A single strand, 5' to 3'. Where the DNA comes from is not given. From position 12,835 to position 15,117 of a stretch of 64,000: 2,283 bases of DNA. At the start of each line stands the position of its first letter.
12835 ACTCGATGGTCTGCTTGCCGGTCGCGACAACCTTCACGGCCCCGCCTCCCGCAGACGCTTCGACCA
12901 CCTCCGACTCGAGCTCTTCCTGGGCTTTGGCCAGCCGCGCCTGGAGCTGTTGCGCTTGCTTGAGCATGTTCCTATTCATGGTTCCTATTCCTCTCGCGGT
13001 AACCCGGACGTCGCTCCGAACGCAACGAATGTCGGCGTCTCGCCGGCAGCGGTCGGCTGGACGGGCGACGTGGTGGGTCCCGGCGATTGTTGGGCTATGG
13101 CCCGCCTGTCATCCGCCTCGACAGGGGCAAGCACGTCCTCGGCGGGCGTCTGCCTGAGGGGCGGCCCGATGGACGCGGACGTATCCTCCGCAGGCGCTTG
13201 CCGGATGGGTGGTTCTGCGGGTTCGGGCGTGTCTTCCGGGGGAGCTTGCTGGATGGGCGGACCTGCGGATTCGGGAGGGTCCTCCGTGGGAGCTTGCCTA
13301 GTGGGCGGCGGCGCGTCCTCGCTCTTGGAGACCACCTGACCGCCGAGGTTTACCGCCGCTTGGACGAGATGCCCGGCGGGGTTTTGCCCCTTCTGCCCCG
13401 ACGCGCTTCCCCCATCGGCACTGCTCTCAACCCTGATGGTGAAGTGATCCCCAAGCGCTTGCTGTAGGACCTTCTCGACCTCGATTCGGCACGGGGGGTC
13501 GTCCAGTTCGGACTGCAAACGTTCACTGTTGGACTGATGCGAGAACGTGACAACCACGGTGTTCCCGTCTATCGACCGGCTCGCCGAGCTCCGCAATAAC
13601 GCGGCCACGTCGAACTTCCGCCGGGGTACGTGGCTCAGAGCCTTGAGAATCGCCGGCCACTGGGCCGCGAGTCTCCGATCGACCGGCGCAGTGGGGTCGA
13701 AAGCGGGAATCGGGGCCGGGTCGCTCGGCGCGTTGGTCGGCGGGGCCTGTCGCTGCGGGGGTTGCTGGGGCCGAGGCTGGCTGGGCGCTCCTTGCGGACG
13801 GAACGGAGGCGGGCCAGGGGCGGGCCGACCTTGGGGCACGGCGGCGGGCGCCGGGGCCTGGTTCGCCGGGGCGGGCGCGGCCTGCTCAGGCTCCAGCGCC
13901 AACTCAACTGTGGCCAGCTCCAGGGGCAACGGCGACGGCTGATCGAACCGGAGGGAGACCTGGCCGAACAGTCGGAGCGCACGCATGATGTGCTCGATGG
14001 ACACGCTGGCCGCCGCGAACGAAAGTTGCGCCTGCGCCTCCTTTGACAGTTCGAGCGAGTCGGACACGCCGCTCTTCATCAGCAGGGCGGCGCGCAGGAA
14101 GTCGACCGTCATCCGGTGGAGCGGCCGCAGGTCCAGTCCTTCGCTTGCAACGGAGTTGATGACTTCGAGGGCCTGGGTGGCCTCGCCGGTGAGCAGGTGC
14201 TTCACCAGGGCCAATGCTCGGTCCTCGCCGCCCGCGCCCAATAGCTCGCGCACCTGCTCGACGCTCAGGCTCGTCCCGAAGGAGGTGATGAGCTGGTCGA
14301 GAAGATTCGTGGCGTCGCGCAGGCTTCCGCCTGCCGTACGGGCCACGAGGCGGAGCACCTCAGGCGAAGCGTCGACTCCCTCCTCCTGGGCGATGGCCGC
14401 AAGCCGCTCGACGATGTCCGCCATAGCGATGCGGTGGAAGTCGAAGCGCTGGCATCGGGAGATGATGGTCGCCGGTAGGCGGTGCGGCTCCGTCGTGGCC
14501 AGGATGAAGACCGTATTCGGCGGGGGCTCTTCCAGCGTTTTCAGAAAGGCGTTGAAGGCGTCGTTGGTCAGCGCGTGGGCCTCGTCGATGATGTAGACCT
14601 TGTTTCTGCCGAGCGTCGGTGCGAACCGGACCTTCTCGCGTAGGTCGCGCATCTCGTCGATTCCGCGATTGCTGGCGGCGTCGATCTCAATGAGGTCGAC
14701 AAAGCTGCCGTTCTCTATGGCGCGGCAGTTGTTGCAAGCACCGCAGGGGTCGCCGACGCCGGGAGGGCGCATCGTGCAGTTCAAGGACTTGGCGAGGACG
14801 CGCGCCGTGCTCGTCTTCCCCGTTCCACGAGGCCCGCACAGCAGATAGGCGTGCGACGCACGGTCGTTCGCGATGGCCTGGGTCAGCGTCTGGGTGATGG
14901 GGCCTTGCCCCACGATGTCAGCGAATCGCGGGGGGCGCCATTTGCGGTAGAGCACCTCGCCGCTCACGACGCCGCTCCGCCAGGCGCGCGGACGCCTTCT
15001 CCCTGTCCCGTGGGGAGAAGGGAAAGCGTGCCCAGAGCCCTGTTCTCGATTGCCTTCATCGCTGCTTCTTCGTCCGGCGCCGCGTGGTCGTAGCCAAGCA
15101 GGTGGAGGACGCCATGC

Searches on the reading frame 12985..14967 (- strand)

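Call 13: search_protein_families(library=pfam, proteins=[window:12985-14967:-], max_evalue=0.001)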
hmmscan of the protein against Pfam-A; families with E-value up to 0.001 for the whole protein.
window:12985-14967:- (660 aa): 9 families
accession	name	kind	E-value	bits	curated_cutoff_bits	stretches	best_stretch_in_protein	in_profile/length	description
PF13177.12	DNA_pol3_delta2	-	1.3e-44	152.4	27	1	21-179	2-159/161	DNA polymerase III, delta subunit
PF00004.35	AAA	-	2.1e-14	54.5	21.2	1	41-176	1-124/131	ATPase family associated with various cellular activities (AAA)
PF22608.2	DNAX_ATPase_lid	-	4.7e-11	42.7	27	1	185-228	2-45/49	DNA polymerase III clamp loader subunit, ATPase lid domain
PF12169.13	DNA_pol3_gamma3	-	2.5e-09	37.5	24.4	1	235-330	2-99/143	DNA polymerase III subunits gamma and tau domain III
PF13401.12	AAA_22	-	4.3e-07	30.7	27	1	41-157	8-121/130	AAA domain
PF13191.12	AAA_16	-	3e-06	28.3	32.6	1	19-146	3-157/167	AAA ATPase domain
PF05496.18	RuvB_N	-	2.7e-05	24.4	27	1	11-67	2-62/159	Holliday junction DNA helicase RuvB P-loop domain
PF13238.12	AAA_18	-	0.00055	20.8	29.4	0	42-129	2-79/128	AAA domain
PF07728.20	AAA_5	-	0.00062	20.2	22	0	42-147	3-92/139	AAA domain (dynein-related subfamily)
